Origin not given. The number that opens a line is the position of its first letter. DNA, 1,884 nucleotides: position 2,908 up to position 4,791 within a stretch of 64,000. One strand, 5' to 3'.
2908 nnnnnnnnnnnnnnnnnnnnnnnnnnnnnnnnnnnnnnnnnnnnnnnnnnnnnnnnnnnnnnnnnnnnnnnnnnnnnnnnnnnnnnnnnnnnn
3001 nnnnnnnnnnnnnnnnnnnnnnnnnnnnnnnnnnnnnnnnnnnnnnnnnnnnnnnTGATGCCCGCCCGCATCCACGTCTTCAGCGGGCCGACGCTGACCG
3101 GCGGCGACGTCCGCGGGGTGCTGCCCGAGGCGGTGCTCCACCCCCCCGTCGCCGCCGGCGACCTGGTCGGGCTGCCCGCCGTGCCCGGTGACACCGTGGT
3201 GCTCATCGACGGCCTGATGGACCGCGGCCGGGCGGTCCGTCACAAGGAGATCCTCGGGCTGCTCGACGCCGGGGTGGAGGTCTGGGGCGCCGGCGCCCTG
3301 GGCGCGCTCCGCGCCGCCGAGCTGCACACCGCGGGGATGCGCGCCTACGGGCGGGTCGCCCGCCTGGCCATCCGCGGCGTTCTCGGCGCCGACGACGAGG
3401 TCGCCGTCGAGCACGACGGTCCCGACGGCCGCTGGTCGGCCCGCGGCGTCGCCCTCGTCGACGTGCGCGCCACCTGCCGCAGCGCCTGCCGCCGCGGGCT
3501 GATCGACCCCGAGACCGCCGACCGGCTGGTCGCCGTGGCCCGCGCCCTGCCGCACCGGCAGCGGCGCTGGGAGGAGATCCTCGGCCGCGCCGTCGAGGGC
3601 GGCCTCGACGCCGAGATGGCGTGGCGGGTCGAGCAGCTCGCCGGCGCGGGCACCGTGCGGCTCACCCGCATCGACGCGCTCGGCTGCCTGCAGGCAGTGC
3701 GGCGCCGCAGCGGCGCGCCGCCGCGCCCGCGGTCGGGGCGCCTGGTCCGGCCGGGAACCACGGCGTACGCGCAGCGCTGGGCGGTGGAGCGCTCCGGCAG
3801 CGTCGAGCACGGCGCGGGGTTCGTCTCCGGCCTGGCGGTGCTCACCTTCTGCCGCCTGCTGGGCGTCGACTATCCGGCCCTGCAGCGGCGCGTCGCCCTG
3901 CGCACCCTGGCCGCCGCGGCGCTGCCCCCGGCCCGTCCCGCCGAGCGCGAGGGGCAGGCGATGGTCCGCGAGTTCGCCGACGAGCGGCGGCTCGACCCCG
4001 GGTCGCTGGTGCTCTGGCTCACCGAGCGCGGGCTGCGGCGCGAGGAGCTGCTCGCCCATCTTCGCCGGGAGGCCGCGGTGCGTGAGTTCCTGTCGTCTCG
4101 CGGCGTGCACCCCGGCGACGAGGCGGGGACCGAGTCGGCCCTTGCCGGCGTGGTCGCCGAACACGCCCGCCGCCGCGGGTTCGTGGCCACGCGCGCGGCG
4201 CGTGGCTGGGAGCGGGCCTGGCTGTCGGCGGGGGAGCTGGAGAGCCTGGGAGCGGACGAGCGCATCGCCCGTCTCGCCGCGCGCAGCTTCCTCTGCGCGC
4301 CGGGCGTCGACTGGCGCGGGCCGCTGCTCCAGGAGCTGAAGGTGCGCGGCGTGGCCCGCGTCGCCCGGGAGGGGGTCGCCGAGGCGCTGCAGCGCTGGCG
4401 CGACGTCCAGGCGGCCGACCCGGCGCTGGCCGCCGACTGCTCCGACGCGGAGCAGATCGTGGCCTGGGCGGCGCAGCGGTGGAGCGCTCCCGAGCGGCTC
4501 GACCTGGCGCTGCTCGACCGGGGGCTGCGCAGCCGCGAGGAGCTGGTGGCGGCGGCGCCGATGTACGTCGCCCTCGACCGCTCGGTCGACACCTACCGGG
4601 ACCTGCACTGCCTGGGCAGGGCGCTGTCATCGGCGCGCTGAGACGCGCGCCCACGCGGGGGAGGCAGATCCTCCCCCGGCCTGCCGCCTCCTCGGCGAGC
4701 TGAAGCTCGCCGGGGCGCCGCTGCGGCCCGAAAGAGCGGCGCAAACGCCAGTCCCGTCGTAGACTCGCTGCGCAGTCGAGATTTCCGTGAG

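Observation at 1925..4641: Translationally coupled YcaO–TfuA pair (candidate peptide/protein backbone thioamidation module) with no adjacent precursor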

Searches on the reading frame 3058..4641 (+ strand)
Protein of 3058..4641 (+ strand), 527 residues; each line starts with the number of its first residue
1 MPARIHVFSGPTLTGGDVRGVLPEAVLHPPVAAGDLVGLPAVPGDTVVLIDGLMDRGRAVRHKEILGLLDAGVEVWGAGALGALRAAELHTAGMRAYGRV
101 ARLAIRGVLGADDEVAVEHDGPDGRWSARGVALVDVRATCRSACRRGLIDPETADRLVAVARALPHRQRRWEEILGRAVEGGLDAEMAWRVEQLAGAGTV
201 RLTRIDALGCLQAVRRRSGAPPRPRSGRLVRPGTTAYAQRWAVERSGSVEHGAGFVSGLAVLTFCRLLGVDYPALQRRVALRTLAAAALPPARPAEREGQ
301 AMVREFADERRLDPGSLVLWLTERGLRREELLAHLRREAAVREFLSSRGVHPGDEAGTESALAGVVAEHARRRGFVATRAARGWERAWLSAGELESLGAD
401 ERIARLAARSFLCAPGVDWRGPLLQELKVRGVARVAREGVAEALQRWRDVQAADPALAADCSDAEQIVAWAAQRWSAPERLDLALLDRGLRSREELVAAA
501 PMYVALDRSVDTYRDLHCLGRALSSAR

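Call 3: search_protein_families(library=pfam, proteins=[window:3058-4638:+], max_evalue=0.01)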
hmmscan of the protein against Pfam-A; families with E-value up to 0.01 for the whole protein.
window:3058-4638:+ (527 aa): 2 families
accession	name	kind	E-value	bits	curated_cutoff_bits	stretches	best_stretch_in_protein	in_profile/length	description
PF07812.18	TfuA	-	3.7e-30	104.6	30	1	51-169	1-118/119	TfuA-like protein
PF00681.25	Plectin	-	0.0031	17.7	20.5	1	143-157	25-39/39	Plectin repeat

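Call 4: search_protein_families(library=ncbifam, proteins=[window:3058-4638:+], max_evalue=0.01)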
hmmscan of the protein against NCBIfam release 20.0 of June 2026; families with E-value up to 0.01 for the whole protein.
window:3058-4638:+ (527 aa): 1 family
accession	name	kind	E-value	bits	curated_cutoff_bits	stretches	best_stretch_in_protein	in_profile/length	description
NF033432.0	ThioGly_TfuA_rel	equivalog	2.7e-36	125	235.2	1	5-215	2-209/211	TfuA-related McrA-glycine thioamidation protein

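Call 5: find_encoding_contigs(protein=window:3058-4641:+, flank=10000, max_places=6)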
Protein window:3058-4641:+ (527 aa): 2 contigs read that carry it; 2 places shown.
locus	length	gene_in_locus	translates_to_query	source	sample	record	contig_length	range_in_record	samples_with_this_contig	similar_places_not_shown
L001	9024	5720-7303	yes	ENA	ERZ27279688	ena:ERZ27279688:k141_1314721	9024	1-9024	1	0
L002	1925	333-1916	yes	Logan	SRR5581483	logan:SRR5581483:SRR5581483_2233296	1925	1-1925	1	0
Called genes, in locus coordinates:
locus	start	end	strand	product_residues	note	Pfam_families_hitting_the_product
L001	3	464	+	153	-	?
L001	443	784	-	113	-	-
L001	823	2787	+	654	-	PF16177:ACAS_N, PF00501:AMP-binding, PF13193:AMP-binding_C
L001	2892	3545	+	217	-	PF01184:Gpr1_Fun34_YaaH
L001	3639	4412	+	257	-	PF00175:NAD_binding_1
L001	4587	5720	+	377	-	PF02624:YcaO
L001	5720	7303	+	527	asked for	PF07812:TfuA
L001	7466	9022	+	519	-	?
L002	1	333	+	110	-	?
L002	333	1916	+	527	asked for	PF07812:TfuA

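Call 6: find_homologous_proteins(query=window:3058-4638:+)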
Query window:3058-4638:+ (527 aa): 77 proteins with E <= 0.001 among 8000 candidates.
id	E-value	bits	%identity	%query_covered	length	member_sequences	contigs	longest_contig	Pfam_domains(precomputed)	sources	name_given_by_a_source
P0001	0.0e+0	1124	99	100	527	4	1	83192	PF07812.19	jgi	-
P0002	4.4e-251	853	76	99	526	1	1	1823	PF07812.19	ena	-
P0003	1.4e-246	838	75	100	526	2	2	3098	PF07812.19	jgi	-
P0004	7.2e-244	829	76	100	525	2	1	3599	PF07812.19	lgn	-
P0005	1.0e-243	828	75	99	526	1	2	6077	PF07812.19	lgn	-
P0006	9.2e-242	822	73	100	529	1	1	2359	PF07812.19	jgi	jgi:hypothetical protein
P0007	1.5e-228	778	71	100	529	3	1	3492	PF07812.19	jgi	jgi:hypothetical protein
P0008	4.0e-224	764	70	100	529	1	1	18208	PF07812.19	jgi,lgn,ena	-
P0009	2.6e-223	761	73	100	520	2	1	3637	PF07812.19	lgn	-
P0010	1.8e-221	755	68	99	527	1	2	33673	PF07812.19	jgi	jgi:hypothetical protein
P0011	6.9e-219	746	71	100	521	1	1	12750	PF07812.19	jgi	jgi:hypothetical protein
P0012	8.5e-219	746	69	99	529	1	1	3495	PF07812.19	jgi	jgi:hypothetical protein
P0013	1.0e-183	630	60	100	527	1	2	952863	PF07812.19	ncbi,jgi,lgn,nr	ncbi:MAG TPA: TfuA-like protein [Candidatus Dormibacteraeota bacterium]|jgi:hypothetical protein|nr:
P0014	1.3e-177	610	62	99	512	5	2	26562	PF07812.19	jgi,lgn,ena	-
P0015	1.9e-177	610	61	100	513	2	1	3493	PF07812.19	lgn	-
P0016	4.3e-158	546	57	99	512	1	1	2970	PF07812.19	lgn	-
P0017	1.9e-155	537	57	99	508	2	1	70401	PF07812.19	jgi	jgi:hypothetical protein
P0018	9.8e-155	535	57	98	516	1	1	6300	PF07812.19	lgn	-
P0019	8.3e-151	522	60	90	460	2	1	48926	PF07812.19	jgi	-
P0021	3.0e-110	388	58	66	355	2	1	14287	-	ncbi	-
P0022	1.6e-80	290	40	98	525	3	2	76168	PF07812.19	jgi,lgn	-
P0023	2.3e-77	279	41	95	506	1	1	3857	PF07812.19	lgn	-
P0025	6.6e-73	265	38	96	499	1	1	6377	PF07812.19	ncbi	-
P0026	9.1e-56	208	36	62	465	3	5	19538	PF07812.19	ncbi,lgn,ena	-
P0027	9.3e-53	198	40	53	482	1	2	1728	PF07812.19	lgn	-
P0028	1.5e-51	194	42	53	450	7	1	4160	PF07812.19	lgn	-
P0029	1.1e-49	188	40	53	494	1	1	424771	PF07812.19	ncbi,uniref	ncbi:hypothetical protein GCM10009830_30530 [Glycomyces endophyticus]|uniref:TfuA-like core domain-c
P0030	8.3e-49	185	39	53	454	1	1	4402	PF07812.19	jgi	jgi:hypothetical protein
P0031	4.9e-48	183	31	95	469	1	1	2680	PF07812.19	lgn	-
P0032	1.7e-47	181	39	53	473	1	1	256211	PF07812.19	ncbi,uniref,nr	ncbi:TfuA-like protein [Glycomyces sp. YM15]|uniref:TfuA-like protein n=1 Tax=Glycomyces sp. YM15 Ta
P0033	2.1e-46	177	33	97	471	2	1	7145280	PF07812.19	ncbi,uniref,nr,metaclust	ncbi:hypothetical protein GA0070606_0536 [Micromonospora citrea]|uniref:TfuA-like core domain-contai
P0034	1.6e-45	174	41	50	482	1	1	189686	PF07812.19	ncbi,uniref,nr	ncbi:TfuA-like protein [Streptomyces sp. NBC_00199]|uniref:TfuA-like protein n=1 Tax=Streptomyces sp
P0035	1.9e-45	174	38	53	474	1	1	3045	PF07812.19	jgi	jgi:hypothetical protein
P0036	4.5e-44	169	34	95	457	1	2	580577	PF07812.19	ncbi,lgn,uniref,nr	ncbi:TfuA-like protein [Streptantibioticus rubrisoli]|uniref:TfuA-like protein n=1 Tax=Streptantibio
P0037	1.8e-42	164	36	63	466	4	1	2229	PF07812.19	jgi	jgi:hypothetical protein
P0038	6.1e-42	162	35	66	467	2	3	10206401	PF07812.19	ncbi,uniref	ncbi:TfuA-like protein [Amycolatopsis halotolerans]|uniref:TfuA-like protein n=1 Tax=Amycolatopsis h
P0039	7.6e-42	162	38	55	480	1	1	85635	PF07812.19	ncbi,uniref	ncbi:TfuA-like protein [Amycolatopsis speibonae]|uniref:TfuA-like protein n=1 Tax=Amycolatopsis spei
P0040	7.7e-41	159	40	54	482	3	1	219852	PF07812.19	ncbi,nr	ncbi:TfuA-like protein [Micromonospora arborensis]|nr:TfuA-like protein [Micromonospora arborensis]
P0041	1.3e-39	155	30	96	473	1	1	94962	PF07812.19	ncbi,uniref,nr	ncbi:TfuA-like protein [Amycolatopsis circi]|uniref:TfuA-like protein n=1 Tax=Amycolatopsis circi Ta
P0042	1.7e-39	154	43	54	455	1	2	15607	PF07812.19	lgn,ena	-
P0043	4.7e-39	153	39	53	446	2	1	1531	PF07812.19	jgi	jgi:hypothetical protein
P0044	7.0e-39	152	47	32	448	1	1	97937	PF07812.19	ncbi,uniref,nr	ncbi:hypothetical protein C7C46_13125 [Streptomyces tateyamensis]|uniref:TfuA-like core domain-conta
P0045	7.5e-39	152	51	34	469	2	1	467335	PF07812.19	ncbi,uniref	ncbi:TfuA-like protein [Streptomyces niveus]|uniref:TfuA-like protein n=1 Tax=Streptomyces niveus Ta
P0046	1.3e-38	152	36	54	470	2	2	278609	PF07812.19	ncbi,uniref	ncbi:TfuA-like protein [Amycolatopsis sp. NPDC059090]|uniref:TfuA-like protein n=1 Tax=unclassified 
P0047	1.8e-38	151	37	56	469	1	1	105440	PF07812.19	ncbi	-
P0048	2.2e-38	151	31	95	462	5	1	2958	PF07812.19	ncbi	-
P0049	1.3e-37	148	52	34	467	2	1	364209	PF07812.19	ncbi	ncbi:TfuA-like protein [Streptomyces anulatus]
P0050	3.2e-37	147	38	61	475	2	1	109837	PF07812.19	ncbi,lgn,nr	ncbi:MAG: TfuA-like protein [Candidatus Nanopelagicales bacterium]|nr:TfuA-like protein [Candidatus 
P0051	6.0e-37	146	37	55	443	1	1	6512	PF07812.19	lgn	-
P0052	8.0e-37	146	35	56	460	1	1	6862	PF07812.19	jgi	jgi:hypothetical protein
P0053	2.3e-36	144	40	54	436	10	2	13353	PF07812.19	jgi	-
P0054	5.1e-36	143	40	54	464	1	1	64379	PF07812.19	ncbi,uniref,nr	ncbi:TfuA-like protein [Streptomyces marianii]|uniref:TfuA-like core domain-containing protein n=1 T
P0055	6.8e-36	143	37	60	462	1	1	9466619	PF07812.19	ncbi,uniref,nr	ncbi:hypothetical protein BN159_8390 [Streptomyces davaonensis JCM 4913]|uniref:TfuA-like core domai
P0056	3.4e-35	140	37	54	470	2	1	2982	PF07812.19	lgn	-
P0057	2.5e-34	137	36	54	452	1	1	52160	PF07812.19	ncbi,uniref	ncbi:TfuA-like protein [Streptomyces sp. NPDC056601]|uniref:TfuA-like protein n=1 Tax=Streptomyces s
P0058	4.7e-34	136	41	53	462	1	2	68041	PF07812.19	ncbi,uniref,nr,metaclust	ncbi:TfuA-like protein [Streptomyces griseoruber]|uniref:TfuA-like core domain-containing protein n=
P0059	4.9e-34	136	38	51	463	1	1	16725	PF07812.19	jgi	jgi:hypothetical protein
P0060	6.9e-34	136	35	62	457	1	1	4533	PF07812.19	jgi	jgi:hypothetical protein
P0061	7.0e-34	136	35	56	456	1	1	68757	PF07812.19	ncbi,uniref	ncbi:TfuA-like protein [Streptomyces sp. NPDC056337]|uniref:TfuA-like protein n=1 Tax=Streptomyces s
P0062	1.9e-33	134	31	95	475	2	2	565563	PF07812.19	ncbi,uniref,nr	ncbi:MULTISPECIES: TfuA-like protein [Streptomyces]|uniref:TfuA-like protein n=1 Tax=Streptomyces Ta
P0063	1.2e-32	132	47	36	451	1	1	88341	PF07812.19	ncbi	ncbi:TfuA-like protein [Streptomyces sp. NPDC001118]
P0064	1.4e-32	132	39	57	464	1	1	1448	PF07812.19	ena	-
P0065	2.0e-31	128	40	51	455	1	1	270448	PF07812.19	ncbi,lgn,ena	-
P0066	3.8e-31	127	38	61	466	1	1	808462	PF07812.19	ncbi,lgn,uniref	ncbi:TfuA-like protein [Streptomyces sp. NPDC093252]|uniref:TfuA-like protein n=1 Tax=Streptomyces s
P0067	3.7e-30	124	35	53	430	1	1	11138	PF07812.19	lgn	-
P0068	1.6e-29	121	37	66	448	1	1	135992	PF07812.19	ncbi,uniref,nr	ncbi:TfuA-like protein [Streptomyces sp. LHD-70]|uniref:TfuA-like protein n=1 Tax=Streptomyces sp. L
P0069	1.9e-29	121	47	32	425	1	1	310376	PF07812.19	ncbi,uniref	ncbi:TfuA-like protein [Nonomuraea sp. NPDC050153]|uniref:TfuA-like protein n=1 Tax=Nonomuraea sp. N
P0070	1.1e-27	115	47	32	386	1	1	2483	PF07812.19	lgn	-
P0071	6.3e-27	113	37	53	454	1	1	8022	PF07812.19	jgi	jgi:hypothetical protein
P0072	3.5e-25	107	41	45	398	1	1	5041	PF07812.19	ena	-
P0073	2.6e-24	104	42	37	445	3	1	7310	PF07812.19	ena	-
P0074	6.4e-24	103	34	55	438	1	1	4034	PF07812.19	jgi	jgi:hypothetical protein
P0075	5.1e-19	87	35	42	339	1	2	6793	PF07812.19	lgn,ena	-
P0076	5.1e-15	74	38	31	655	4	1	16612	PF02624.22,PF07812.19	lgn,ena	-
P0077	6.4e-13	67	37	32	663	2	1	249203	PF02624.22,PF07812.19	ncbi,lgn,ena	-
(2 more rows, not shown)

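Call 7: find_encoding_contigs(protein=P0013, flank=8000, max_places=2)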
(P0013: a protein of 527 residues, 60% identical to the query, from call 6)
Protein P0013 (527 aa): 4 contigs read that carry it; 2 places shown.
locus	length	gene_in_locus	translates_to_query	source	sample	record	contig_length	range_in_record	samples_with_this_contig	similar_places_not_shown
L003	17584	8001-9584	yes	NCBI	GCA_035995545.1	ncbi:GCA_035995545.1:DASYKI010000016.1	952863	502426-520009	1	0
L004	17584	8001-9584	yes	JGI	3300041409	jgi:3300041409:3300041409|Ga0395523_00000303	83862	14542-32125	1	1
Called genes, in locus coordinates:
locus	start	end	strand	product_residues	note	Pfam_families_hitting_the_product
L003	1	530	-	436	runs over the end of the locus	PF05977:MFS_3, PF07690:MFS_1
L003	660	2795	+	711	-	PF11897:DUF3417, PF00343:Phosphorylase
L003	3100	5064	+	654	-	PF16177:ACAS_N, PF00501:AMP-binding, PF13193:AMP-binding_C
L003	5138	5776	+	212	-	PF01184:Gpr1_Fun34_YaaH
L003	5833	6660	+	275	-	PF00175:NAD_binding_1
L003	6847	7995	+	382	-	PF02624:YcaO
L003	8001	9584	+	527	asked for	PF07812:TfuA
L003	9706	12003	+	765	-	PF01590:GAF, PF13185:GAF_2, PF13492:GAF_3 (faint), PF00990:GGDEF, PF17853:GGDEF_2 (faint), PF00563:EAL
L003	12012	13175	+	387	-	PF09587:PGA_cap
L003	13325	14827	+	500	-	PF00990:GGDEF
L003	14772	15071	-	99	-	-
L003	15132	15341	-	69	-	-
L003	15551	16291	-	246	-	PF04203:Sortase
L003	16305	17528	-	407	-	PF03979:Sigma70_r1_1, PF00140:Sigma70_r1_2, PF04542:Sigma70_r2, PF04539:Sigma70_r3, PF04545:Sigma70_r4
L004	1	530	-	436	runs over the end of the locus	PF05977:MFS_3, PF07690:MFS_1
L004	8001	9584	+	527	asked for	PF07812:TfuA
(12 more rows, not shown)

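Call 8: find_encoding_contigs(protein=P0022, flank=8000, max_places=2)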
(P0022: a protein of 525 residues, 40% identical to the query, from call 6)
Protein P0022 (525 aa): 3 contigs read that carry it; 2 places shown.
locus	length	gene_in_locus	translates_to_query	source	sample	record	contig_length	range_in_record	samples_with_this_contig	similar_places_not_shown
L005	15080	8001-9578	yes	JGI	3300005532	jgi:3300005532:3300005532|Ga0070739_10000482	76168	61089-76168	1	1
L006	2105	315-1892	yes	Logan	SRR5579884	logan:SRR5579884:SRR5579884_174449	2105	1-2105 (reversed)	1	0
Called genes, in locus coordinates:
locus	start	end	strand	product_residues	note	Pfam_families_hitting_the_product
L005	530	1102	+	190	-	-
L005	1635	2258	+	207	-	-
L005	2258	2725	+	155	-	PF02580:Tyr_Deacylase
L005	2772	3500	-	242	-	-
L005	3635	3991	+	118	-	-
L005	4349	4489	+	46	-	-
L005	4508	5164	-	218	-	PF03006:HlyIII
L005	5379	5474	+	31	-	-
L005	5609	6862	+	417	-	PF05977:MFS_3 (weak), PF07690:MFS_1, PF03209:PUCC (weak)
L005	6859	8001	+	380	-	PF02624:YcaO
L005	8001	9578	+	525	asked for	PF07812:TfuA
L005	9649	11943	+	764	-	PF00989:PAS, PF08448:PAS_4, PF13426:PAS_9, PF00989:PAS, PF08448:PAS_4, PF13426:PAS_9, PF08447:PAS_3, PF00990:GGDEF, +4 more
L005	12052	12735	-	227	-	PF00455:DeoRC (faint), PF06026:Rib_5-P_isom_A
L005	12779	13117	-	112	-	-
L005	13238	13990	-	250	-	PF21948:LplA-B_cat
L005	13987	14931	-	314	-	PF16881:LIAS_N, PF04055:Radical_SAM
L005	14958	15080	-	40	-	?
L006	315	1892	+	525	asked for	PF07812:TfuA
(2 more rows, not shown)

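Call 9: find_encoding_contigs(protein=P0033, flank=8000, max_places=2)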
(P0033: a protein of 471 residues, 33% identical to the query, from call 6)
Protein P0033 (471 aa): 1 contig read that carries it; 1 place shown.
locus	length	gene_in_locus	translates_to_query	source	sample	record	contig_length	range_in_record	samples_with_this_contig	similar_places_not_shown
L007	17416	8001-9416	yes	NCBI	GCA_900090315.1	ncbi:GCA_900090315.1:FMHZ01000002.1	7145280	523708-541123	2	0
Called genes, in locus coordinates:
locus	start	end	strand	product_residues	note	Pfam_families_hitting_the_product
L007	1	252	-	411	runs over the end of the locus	PF01436:NHL (faint), PF07995:GSDH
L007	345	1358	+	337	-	PF08242:Methyltransf_12 (faint), PF10017:Methyltransf_33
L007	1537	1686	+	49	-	-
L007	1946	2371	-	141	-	-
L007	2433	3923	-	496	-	PF07690:MFS_1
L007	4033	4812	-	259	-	PF01370:Epimerase (weak), PF13460:NAD_binding_10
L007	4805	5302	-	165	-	PF02627:CMD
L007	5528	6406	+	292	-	PF04542:Sigma70_r2, PF04545:Sigma70_r4, PF08281:Sigma70_r4_2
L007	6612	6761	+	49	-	-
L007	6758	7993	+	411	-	PF02624:YcaO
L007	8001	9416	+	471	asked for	PF07812:TfuA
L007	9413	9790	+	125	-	PF06884:DUF1264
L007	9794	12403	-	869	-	PF00072:Response_reg, PF00196:GerE, PF25173:Beta-prop_WDR3_1st (faint), PF25175:Beta-prop_WDR5 (faint), PF23414:Beta-prop_EML_2 (faint)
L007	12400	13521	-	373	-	PF23539:DUF7134, PF07730:HisKA_3, PF02518:HATPase_c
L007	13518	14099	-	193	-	-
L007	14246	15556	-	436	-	PF00144:Beta-lactamase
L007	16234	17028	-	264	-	PF00702:Hydrolase, PF13419:HAD_2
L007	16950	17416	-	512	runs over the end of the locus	PF01326:PPDK_N, PF00391:PEP-utilizers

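Call 10: find_encoding_contigs(protein=P0017, flank=8000, max_places=2)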
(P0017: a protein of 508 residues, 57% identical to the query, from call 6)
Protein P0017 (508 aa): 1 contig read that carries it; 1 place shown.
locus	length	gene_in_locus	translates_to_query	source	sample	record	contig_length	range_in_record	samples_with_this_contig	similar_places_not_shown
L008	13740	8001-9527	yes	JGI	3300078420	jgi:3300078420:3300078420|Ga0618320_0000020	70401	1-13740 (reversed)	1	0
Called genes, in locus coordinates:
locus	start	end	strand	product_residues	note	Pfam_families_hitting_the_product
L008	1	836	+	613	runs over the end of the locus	PF00009:GTP_EFTU, PF01926:MMR_HSR1 (faint), PF22042:EF-G_D2, PF03144:GTP_EFTU_D2, PF00679:EFG_C, PF21018:BipA_C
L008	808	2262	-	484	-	PF05977:MFS_3, PF07690:MFS_1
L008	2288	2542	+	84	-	PF10648:Gmad2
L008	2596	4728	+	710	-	PF11897:DUF3417, PF00343:Phosphorylase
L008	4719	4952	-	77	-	-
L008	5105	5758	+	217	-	PF01184:Gpr1_Fun34_YaaH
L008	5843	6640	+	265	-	PF00175:NAD_binding_1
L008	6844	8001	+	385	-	PF02624:YcaO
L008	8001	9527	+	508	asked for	PF07812:TfuA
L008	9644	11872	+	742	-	PF01590:GAF, PF13185:GAF_2, PF13492:GAF_3 (faint), PF00990:GGDEF, PF00563:EAL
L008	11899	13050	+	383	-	-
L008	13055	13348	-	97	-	-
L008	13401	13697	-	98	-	-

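Call 14: find_related_loci(query=A1, collection=genome_contigs, flank=6000)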
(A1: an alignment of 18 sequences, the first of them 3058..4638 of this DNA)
Query A1 (527 aa) in genome_contigs; peptide patterns used: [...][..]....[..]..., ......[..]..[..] (x = any residue, [..] = any of these).
599 stretches matched a pattern (row limit reached: there are more); 580 encode a relative of the query (tblastn E <= 1e-3); the best 80 are kept; 80 distinct loci.
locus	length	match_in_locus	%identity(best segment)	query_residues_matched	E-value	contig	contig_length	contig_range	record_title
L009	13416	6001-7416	35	2-492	7e-59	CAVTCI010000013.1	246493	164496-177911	MAG: uncultured Solirubrobacterales bacterium isolate MFD01213.bin.1.65 genome assembly, contig: contig_4169, whole geno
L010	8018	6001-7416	30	3-510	8e-58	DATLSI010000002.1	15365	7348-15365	MAG TPA_asm: Ktedonobacteraceae bacterium isolate SMAG_U13926 k141_275458, whole genome shotgun sequence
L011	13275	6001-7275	35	29-508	1e-48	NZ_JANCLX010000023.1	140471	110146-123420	Streptomyces cucumeris strain NEAU-Y11 Scaffold23, whole genome shotgun sequence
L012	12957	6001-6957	41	2-326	2e-48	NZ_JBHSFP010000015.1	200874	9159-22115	Sphaerisporangium dianthi strain CGMCC 4.7132 spades_K_17_127_15, whole genome shotgun sequence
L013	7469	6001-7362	28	3-510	2e-45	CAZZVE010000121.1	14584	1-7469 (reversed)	MAG: uncultured Ktedonobacterales bacterium isolate Brown_J.bin.2 genome assembly, contig: NODE_1233_length_14584_cov_11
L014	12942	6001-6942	38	4-323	3e-44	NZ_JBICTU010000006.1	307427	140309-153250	Sphaerisporangium sp. NPDC049003 NPDC049003_81_B10.ctg-0006, whole genome shotgun sequence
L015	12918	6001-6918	40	1-318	6e-44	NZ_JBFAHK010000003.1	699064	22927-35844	Nonomuraea sp. NPDC050783 NPDC050783_39_H10.ctg-0003, whole genome shotgun sequence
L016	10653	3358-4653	32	7-499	6e-44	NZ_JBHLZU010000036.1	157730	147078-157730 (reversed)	Allokutzneria oryzae strain TBRC 7907 GCM70008131_47, whole genome shotgun sequence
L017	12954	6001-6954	40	7-323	3e-42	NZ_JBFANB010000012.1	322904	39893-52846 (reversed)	Nonomuraea sp. NPDC049750 NPDC049750_104_C6.ctg-0012, whole genome shotgun sequence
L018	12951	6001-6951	39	4-326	3e-42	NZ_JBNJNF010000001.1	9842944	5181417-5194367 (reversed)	Microbispora sp. CA-102843 MDNA_WGS_260_1, whole genome shotgun sequence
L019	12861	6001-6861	41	2-285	3e-41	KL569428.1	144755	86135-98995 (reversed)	Streptomyces lilacinus strain NRRL B-1968 genomic scaffold P022_Doro1_scaffold53, whole genome shotgun sequence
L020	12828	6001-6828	39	4-279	4e-41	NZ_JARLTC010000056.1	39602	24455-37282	Spongiactinospora sp. TRM90649 contig56, whole genome shotgun sequence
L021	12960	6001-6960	38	3-323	3e-41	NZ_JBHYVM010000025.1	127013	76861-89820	Streptomyces sp. NPDC059443 NPDC059443_T53_H1.ctg-0025, whole genome shotgun sequence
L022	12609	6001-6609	45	7-211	4e-41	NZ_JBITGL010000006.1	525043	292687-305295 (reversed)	Nonomuraea sp. NPDC050663 NPDC050663_82_C8.ctg-0006, whole genome shotgun sequence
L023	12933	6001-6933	39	7-323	8e-41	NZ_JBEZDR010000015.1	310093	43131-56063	Nonomuraea sp. NPDC049141 NPDC049141_119_H11.ctg-0015, whole genome shotgun sequence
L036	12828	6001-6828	42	5-285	7e-37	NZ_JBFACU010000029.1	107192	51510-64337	Streptomyces sp. NPDC021356 NPDC021356_137_C9.ctg-0029, whole genome shotgun sequence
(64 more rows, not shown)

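Call 20: find_related_loci(query=window:3058-4638:+, collection=metagenome_contigs, flank=6000)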
Query window:3058-4638:+ (527 aa) in metagenome_contigs; peptide patterns used: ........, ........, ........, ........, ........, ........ (x = any residue, [..] = any of these).
599 stretches matched a pattern (row limit reached: there are more); 20 encode a relative of the query (tblastn E <= 1e-3); 20 distinct loci.
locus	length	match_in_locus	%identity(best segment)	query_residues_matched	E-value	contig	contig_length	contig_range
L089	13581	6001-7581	99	1-527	0e+0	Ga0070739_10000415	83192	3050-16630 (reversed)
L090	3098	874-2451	75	1-527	0e+0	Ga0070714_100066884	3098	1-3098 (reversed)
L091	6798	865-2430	70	1-521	0e+0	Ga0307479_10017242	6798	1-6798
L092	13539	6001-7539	73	1-521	0e+0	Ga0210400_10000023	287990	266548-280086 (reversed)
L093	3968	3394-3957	67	1-195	4e-65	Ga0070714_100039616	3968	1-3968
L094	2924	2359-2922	64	1-194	5e-58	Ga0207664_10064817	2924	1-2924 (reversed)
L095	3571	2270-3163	37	7-308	2e-31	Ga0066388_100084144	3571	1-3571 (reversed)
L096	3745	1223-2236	34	7-345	3e-31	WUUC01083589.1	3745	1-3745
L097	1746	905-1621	35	7-247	7e-31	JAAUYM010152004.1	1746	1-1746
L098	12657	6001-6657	38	7-224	4e-29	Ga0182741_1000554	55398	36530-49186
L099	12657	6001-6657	38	7-224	4e-29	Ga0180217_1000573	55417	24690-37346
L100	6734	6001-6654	36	7-226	6e-29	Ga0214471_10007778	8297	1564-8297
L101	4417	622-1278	37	5-224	4e-28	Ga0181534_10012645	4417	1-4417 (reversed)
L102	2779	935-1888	31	7-326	3e-28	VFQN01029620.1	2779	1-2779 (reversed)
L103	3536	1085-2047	32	7-326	3e-27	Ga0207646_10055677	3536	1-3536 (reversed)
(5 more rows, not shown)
